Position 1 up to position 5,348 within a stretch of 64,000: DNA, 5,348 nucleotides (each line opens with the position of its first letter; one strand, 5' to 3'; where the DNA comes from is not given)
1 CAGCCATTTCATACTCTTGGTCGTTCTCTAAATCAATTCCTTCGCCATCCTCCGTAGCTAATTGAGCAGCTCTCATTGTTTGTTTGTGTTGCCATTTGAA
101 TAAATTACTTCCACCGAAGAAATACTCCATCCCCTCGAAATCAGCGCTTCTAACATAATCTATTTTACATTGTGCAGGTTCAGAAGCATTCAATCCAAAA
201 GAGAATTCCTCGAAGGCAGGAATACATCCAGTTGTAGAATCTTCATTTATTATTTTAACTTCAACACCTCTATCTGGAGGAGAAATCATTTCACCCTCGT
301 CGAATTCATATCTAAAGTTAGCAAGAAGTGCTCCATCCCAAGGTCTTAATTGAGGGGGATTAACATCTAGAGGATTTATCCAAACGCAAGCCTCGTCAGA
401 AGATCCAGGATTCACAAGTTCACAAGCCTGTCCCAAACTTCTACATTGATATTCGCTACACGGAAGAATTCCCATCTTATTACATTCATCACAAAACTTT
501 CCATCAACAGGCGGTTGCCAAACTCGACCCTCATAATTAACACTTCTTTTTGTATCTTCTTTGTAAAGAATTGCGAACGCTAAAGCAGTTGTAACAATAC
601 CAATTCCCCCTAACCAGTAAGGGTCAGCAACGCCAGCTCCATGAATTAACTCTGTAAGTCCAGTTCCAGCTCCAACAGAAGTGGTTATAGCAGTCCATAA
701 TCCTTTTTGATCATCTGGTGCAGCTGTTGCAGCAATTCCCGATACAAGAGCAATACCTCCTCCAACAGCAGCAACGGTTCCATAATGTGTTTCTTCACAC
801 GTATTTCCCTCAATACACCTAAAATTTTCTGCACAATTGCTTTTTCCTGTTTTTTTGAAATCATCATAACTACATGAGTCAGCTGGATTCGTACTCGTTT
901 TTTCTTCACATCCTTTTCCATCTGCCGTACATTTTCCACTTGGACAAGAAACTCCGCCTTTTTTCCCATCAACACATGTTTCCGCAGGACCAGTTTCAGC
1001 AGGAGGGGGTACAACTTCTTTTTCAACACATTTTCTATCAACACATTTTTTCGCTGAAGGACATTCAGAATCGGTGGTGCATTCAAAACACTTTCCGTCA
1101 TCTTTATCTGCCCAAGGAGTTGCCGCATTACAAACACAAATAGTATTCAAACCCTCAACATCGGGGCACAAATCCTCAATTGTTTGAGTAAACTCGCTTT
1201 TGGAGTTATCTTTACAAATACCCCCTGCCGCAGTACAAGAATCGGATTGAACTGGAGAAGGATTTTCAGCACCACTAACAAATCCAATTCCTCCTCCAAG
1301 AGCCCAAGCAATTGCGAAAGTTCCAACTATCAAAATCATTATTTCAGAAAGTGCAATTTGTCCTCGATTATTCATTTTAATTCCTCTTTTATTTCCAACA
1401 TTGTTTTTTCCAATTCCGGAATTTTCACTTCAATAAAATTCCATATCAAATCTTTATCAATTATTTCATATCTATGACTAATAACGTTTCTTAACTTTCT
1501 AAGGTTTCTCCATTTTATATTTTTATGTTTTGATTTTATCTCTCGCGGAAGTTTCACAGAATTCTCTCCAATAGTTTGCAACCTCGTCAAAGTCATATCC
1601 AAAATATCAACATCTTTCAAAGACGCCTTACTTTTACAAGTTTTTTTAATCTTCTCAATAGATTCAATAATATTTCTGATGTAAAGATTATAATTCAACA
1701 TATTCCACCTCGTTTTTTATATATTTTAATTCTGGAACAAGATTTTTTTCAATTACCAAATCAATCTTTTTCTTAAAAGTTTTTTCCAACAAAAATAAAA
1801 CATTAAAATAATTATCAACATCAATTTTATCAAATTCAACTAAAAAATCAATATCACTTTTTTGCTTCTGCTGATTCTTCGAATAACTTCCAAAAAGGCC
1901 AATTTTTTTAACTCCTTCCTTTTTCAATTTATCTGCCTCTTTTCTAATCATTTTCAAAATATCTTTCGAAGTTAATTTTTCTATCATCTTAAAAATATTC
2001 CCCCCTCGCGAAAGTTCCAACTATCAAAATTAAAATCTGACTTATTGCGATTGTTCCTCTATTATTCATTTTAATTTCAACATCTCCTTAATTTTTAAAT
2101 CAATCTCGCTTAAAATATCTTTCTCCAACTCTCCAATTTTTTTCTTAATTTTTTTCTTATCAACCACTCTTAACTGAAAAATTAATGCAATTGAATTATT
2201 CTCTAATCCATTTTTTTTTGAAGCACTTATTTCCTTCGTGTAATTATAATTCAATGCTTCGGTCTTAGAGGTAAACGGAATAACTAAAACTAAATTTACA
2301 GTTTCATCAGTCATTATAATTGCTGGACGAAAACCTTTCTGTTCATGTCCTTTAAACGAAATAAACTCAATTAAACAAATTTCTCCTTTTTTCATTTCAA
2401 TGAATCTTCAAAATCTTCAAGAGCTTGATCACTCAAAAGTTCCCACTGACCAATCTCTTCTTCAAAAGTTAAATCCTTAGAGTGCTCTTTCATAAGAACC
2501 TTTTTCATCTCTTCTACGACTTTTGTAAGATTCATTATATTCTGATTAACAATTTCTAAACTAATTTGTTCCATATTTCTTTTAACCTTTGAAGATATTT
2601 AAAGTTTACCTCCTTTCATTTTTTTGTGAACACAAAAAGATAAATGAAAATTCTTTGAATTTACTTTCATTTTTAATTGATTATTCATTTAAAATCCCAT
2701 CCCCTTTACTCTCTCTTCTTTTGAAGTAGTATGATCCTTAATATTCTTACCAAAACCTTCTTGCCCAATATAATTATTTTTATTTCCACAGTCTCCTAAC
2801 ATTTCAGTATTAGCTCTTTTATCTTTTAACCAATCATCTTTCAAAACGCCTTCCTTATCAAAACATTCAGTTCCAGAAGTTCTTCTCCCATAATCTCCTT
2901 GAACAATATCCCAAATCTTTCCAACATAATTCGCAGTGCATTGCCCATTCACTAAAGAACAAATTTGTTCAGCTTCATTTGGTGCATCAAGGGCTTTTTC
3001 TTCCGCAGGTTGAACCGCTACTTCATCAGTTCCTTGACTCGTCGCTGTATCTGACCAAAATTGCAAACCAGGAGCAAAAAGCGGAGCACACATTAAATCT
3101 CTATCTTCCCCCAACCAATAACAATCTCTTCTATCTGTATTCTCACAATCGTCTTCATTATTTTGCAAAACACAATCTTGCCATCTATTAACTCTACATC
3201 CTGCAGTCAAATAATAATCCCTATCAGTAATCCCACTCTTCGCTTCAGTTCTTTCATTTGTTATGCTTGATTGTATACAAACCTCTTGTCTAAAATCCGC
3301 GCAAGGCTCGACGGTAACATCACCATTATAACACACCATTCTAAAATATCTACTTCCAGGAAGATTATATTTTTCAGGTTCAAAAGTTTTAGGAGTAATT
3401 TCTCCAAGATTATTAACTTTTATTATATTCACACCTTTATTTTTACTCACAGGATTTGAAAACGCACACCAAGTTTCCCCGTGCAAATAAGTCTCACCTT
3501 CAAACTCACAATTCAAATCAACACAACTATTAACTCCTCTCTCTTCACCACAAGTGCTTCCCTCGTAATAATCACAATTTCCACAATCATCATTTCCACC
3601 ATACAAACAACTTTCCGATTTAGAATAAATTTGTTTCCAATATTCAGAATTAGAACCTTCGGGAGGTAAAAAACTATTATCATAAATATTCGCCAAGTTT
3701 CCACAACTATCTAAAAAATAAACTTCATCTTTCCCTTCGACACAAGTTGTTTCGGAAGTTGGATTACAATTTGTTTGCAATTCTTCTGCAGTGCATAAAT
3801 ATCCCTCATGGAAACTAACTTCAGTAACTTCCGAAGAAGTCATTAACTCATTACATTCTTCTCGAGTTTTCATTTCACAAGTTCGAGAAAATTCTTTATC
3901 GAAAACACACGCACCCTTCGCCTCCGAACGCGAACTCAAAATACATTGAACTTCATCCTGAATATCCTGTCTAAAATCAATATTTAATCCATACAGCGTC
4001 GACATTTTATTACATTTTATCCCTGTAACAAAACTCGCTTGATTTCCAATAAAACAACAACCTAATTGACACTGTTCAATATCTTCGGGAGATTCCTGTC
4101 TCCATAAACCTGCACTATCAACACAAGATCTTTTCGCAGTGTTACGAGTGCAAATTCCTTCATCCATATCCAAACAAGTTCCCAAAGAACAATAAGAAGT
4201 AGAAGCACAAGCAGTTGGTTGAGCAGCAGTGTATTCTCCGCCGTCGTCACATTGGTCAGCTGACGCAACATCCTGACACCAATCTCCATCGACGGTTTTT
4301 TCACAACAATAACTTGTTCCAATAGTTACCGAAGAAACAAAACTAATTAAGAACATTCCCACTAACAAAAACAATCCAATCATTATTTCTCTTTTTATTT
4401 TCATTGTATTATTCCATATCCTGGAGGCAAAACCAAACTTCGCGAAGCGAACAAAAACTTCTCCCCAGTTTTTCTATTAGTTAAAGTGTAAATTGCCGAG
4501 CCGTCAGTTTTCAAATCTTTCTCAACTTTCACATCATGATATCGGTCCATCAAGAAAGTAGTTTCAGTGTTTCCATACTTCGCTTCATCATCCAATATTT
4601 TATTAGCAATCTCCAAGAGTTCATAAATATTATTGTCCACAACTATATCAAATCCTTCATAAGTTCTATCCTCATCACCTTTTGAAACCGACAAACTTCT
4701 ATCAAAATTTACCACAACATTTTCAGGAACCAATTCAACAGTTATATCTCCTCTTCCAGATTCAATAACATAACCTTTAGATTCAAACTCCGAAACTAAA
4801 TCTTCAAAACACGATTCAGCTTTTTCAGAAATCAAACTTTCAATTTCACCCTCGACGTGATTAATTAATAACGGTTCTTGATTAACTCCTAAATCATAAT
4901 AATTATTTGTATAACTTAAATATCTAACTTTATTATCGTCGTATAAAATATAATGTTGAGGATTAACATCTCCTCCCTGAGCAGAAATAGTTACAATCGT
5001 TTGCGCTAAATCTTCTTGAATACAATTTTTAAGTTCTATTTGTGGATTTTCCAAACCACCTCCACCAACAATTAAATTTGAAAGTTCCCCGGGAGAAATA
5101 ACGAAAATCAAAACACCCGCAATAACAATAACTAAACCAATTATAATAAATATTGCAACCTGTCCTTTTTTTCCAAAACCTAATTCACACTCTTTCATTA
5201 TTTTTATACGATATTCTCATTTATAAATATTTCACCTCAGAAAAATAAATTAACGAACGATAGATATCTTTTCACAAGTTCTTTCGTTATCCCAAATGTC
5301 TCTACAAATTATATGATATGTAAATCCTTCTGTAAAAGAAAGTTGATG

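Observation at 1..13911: Tandem array of separately promoted cassettes: pilin-like (class III signal peptide) protein plus giant cysteine-rich envelope protein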

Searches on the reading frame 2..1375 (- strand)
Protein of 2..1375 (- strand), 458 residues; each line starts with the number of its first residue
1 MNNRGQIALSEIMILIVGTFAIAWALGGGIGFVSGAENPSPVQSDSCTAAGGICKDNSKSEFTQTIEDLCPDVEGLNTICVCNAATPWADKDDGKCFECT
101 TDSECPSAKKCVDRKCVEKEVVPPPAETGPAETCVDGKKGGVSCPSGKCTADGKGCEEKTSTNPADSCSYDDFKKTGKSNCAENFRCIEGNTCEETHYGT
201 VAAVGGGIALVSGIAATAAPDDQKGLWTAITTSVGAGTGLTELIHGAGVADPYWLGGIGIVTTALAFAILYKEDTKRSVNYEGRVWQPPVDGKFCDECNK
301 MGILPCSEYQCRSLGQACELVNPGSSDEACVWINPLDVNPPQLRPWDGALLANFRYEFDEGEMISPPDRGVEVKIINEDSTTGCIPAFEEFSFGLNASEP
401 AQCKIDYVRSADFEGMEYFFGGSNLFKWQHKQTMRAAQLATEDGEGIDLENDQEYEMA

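Call 10: search_protein_families(library=pfam, proteins=[window:2-1375:-], max_evalue=1)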
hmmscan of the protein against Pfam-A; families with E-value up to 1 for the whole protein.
window:2-1375:- (458 aa): 1 family
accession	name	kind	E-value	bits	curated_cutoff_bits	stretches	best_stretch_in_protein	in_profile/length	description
PF21164.2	Dumpy_DPY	-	0.0011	19.4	27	1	98-117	3-22/24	Dumpy, DPY module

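Call 11: search_protein_families(library=ncbifam, proteins=[window:2-1375:-], max_evalue=1)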
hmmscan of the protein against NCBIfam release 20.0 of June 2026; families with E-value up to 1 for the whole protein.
window:2-1375:- (458 aa): 1 family
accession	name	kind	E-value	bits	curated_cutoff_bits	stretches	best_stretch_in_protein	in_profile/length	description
NF046013.1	surf_attach_Sap1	equivalog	0.07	13.2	125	1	151-229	38-108/114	surface attachment protein Sap1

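Call 90: search_protein_families(library=phrogs, proteins=[window:2-1375:-], max_evalue=0.01)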
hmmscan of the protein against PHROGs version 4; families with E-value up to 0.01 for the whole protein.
window:2-1375:- (458 aa): 1 family
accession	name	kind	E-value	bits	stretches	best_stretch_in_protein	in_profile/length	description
phrog_29767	-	unknown function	0.0011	20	1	288-328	32-72/86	-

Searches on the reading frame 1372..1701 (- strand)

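Call 92: search_protein_families(library=pfam, proteins=[window:1372-1701:-], max_evalue=1)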
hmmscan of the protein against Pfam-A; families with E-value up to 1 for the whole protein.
window:1372-1701:- (109 aa): 5 families
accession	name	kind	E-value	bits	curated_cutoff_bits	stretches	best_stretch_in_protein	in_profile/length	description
PF01934.22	HepT-like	-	2.5e-17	63.2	23.5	1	11-102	1-118/120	Ribonuclease HepT-like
PF15729.11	CTSRT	-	0.037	14.8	24.4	1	4-85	31-117/143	Cation channel sperm-associated targeting subunit tau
PF17835.6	NOG1_N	-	0.037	14.6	22.9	1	30-80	10-59/160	NOG1 N-terminal helical domain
PF11291.13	DUF3091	-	0.12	13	25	0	3-57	11-66/100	Protein of unknown function (DUF3091)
PF01084.26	Ribosomal_S18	-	0.17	12.4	21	1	59-83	2-26/52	Ribosomal protein S18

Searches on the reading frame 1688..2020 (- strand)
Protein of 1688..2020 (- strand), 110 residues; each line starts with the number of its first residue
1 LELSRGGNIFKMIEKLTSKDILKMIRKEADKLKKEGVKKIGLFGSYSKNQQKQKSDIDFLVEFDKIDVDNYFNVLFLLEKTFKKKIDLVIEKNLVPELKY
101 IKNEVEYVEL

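Call 92: search_protein_families(library=pfam, proteins=[window:1688-2020:-], max_evalue=1)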
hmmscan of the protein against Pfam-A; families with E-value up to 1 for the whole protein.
window:1688-2020:- (110 aa): 8 families
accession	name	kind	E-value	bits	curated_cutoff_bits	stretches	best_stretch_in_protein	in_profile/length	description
PF18765.7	Polbeta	-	2.2e-11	44.2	26.9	1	33-98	8-76/93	Polymerase beta, Nucleotidyltransferase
PF01909.29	NTP_transf_2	-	1.1e-10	42.2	21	1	23-99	2-83/93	Nucleotidyltransferase domain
PF22600.2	MTPAP-like_central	-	0.0053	17.3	27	1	18-71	26-73/139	Poly(A) RNA polymerase, mitochondrial-like, central palm domain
PF20750.3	PAP_NTPase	-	0.026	14.8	27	1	9-80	44-118/194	Poly(A) polymerase nucleotidyltransferase domain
PF18960.5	DUF5702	-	0.029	13.8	26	1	5-108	7-97/276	Family of unknown function (DUF5702)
PF03880.21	DbpA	-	0.032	14.7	25.6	1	14-47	10-42/72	DbpA RNA binding domain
PF11356.14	T2SSC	-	0.13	12.5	27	1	26-56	38-68/141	Type II secretion system protein C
PF12404.13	DUF3663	-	0.22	12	25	1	16-46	31-62/77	Peptidase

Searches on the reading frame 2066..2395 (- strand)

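Call 92: search_protein_families(library=pfam, proteins=[window:2066-2395:-], max_evalue=1)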
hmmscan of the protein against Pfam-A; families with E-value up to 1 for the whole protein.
window:2066-2395:- (109 aa): 1 family
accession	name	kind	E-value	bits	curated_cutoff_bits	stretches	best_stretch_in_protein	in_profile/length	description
PF02452.23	PemK_toxin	-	3.9e-22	79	23.1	1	2-106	1-109/109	PemK-like, MazF-like toxin of type II toxin-antitoxin system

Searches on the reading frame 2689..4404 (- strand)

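Call 10: search_protein_families(library=pfam, proteins=[window:2689-4404:-], max_evalue=1)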
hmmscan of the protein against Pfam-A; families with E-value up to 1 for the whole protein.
window:2689-4404:- (571 aa): 0 families

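Call 11: search_protein_families(library=ncbifam, proteins=[window:2689-4404:-], max_evalue=1)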
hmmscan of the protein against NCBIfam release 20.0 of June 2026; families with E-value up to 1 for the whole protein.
window:2689-4404:- (571 aa): 1 family
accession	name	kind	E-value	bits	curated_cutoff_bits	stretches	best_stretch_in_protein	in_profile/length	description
TIGR02928.1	TIGR02928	subfamily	0.12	11.2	181.3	1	100-162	153-216/366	orc1/cdc6 family replication initiation protein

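Call 90: search_protein_families(library=phrogs, proteins=[window:2689-4404:-], max_evalue=0.01)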
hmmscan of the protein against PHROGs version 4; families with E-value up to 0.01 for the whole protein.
window:2689-4404:- (571 aa): 0 families

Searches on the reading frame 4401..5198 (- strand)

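Call 10: search_protein_families(library=pfam, proteins=[window:4401-5198:-], max_evalue=1)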
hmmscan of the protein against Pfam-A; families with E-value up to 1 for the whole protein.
window:4401-5198:- (265 aa): 0 families

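Call 11: search_protein_families(library=ncbifam, proteins=[window:4401-5198:-], max_evalue=1)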
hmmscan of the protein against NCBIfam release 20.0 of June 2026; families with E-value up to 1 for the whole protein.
window:4401-5198:- (265 aa): 1 family
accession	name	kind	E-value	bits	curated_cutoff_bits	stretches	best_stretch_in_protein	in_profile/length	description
NF007148.0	PRK09585.3-2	equivalog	0.14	10.9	387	1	29-73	296-338/386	anhydro-N-acetylmuramic acid kinase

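Call 90: search_protein_families(library=phrogs, proteins=[window:4401-5198:-], max_evalue=0.01)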
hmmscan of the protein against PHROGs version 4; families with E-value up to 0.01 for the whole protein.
window:4401-5198:- (265 aa): 0 families
